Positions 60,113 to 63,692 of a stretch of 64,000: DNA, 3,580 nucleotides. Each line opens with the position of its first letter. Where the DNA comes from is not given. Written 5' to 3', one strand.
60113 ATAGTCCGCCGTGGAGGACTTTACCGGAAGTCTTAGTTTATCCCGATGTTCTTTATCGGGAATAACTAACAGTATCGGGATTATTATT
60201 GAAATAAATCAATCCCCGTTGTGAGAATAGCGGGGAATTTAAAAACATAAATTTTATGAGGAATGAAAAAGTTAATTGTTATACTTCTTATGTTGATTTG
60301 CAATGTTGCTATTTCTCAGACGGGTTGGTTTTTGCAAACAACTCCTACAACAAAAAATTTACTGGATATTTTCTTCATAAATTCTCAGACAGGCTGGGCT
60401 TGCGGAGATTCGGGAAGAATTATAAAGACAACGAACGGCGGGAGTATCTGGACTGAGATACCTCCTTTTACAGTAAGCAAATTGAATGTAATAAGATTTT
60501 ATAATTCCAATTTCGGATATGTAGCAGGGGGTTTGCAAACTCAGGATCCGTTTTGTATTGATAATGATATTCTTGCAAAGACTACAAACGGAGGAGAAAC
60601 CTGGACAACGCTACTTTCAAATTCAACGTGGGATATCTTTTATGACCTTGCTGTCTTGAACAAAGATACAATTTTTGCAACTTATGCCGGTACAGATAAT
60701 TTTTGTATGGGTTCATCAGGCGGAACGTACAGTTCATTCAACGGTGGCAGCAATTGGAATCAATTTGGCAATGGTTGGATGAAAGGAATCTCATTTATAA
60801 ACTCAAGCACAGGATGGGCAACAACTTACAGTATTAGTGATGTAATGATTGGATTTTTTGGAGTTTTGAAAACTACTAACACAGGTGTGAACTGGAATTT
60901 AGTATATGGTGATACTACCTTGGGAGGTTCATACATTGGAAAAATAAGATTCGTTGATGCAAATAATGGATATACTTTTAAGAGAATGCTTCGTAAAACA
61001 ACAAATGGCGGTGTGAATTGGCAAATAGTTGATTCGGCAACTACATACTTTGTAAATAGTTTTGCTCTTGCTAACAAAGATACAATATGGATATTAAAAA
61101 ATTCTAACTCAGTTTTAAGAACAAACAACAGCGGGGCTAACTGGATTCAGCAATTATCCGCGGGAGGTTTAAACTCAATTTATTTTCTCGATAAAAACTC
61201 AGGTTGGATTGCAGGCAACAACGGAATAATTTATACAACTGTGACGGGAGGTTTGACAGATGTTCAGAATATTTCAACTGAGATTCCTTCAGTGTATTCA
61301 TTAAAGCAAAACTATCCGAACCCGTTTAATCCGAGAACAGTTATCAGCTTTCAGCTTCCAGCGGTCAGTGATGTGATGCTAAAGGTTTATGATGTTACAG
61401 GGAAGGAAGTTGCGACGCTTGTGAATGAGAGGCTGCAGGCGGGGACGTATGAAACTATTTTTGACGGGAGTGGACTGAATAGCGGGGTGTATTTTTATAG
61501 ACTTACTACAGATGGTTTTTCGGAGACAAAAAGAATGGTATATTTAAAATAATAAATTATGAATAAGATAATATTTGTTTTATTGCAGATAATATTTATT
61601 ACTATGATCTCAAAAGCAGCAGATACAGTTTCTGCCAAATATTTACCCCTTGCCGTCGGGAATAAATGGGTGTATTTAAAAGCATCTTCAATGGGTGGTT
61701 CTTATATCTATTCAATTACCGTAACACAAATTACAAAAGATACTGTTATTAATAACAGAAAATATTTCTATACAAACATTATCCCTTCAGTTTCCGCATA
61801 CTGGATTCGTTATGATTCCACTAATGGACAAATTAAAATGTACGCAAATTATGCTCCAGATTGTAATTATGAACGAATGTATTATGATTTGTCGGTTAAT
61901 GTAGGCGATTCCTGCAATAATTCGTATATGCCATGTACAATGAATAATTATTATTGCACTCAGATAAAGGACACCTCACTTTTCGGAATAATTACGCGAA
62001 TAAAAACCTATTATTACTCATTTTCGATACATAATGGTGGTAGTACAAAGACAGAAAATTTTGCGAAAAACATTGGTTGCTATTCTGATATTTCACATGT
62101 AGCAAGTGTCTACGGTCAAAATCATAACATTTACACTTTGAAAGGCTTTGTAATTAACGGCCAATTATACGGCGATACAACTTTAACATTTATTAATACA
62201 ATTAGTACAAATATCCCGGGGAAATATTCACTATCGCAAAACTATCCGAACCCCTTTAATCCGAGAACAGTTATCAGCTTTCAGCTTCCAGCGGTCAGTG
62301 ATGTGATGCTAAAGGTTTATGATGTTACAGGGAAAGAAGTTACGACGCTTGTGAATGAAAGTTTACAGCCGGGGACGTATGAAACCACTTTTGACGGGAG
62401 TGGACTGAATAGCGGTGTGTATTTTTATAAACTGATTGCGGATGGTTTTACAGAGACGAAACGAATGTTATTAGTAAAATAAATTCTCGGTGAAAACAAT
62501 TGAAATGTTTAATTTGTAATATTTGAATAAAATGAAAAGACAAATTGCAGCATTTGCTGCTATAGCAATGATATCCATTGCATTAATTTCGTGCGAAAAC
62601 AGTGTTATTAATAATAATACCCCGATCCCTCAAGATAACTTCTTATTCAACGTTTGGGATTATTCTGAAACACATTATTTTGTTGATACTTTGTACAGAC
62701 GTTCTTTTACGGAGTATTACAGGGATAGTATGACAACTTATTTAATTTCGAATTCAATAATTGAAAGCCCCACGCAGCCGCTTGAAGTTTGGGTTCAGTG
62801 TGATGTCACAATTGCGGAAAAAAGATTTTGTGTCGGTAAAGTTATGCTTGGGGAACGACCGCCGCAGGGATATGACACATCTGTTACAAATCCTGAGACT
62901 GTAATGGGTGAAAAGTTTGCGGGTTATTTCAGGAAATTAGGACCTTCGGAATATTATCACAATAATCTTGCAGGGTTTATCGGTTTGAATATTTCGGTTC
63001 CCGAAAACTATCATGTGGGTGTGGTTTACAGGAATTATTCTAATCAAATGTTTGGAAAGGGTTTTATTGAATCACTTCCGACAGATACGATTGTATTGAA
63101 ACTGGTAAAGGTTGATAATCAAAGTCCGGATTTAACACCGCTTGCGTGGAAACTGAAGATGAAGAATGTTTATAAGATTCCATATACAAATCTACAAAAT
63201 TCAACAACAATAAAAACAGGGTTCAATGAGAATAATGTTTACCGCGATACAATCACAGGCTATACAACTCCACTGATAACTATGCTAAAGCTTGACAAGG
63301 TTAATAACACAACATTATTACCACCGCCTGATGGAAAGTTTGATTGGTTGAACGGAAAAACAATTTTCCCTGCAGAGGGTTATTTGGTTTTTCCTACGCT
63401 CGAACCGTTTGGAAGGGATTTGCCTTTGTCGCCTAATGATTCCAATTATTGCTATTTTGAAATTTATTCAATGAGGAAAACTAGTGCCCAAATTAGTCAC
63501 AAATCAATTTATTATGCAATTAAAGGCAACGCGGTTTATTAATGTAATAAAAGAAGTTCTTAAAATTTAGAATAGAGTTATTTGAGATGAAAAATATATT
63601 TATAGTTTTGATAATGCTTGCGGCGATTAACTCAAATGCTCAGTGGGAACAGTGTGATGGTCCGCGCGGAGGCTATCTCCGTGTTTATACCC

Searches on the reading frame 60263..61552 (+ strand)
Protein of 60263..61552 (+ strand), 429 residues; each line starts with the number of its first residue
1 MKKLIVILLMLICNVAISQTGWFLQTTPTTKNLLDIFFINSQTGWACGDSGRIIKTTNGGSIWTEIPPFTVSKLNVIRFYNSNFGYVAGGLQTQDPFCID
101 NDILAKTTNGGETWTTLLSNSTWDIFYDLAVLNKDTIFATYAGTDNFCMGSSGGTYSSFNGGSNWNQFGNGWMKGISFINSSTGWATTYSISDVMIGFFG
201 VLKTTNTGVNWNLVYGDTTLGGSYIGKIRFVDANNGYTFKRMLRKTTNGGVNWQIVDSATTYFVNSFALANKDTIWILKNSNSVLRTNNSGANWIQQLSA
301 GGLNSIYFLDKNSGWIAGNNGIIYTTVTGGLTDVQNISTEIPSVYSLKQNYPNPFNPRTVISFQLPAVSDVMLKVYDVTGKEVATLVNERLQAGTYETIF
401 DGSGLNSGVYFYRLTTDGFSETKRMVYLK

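Call 5: search_protein_families(library=pfam, proteins=[window:60263-61552:+], max_evalue=0.01)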
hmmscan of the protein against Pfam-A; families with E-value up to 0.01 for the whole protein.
window:60263-61552:+ (429 aa): 4 families
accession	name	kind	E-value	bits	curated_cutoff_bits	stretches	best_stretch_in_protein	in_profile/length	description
PF14870.12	PSII_BNR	-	1.8e-13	50.9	27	2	18-120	5-100/303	Photosynthesis system II assembly factor YCF48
PF18962.6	Por_Secre_tail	-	2.6e-10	40.9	27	1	351-425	2-73/75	Secretion system C-terminal sorting domain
PF13585.12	CHU_C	-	0.0016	19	27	1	368-419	26-76/86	CHU_C Type IX secretion signal domain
PF13860.13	FlgD_ig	-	0.003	17.9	27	1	361-410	12-69/79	FlgD Ig-like domain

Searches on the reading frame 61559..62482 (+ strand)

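Call 5: search_protein_families(library=pfam, proteins=[window:61559-62482:+], max_evalue=0.01)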
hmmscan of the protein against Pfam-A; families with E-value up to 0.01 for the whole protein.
window:61559-62482:+ (307 aa): 2 families
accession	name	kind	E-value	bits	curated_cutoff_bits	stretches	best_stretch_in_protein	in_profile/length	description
PF18962.6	Por_Secre_tail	-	2.1e-10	41.2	27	1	229-303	2-73/75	Secretion system C-terminal sorting domain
PF13860.13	FlgD_ig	-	0.00048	20.5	27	1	239-286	12-67/79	FlgD Ig-like domain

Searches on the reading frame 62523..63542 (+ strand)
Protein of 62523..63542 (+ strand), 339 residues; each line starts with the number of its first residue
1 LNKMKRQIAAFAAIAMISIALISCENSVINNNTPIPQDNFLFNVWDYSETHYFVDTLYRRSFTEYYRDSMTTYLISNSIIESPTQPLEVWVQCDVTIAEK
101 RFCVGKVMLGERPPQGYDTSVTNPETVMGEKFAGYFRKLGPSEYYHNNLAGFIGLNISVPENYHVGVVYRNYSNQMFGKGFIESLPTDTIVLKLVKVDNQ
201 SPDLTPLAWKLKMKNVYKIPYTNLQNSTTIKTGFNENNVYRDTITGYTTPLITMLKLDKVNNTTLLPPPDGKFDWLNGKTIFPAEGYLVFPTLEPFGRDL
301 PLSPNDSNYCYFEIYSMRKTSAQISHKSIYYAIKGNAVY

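Call 52: find_encoding_contigs(protein=window:62523-63542:+, flank=10000, max_places=3)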
Protein window:62523-63542:+ (339 aa): no gene with exactly this product is on record in the collection.

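Call 69: search_protein_families(library=pfam, proteins=[window:62523-63542:+], max_evalue=0.0001)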
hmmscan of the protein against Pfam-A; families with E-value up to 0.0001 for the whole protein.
window:62523-63542:+ (339 aa): 0 families
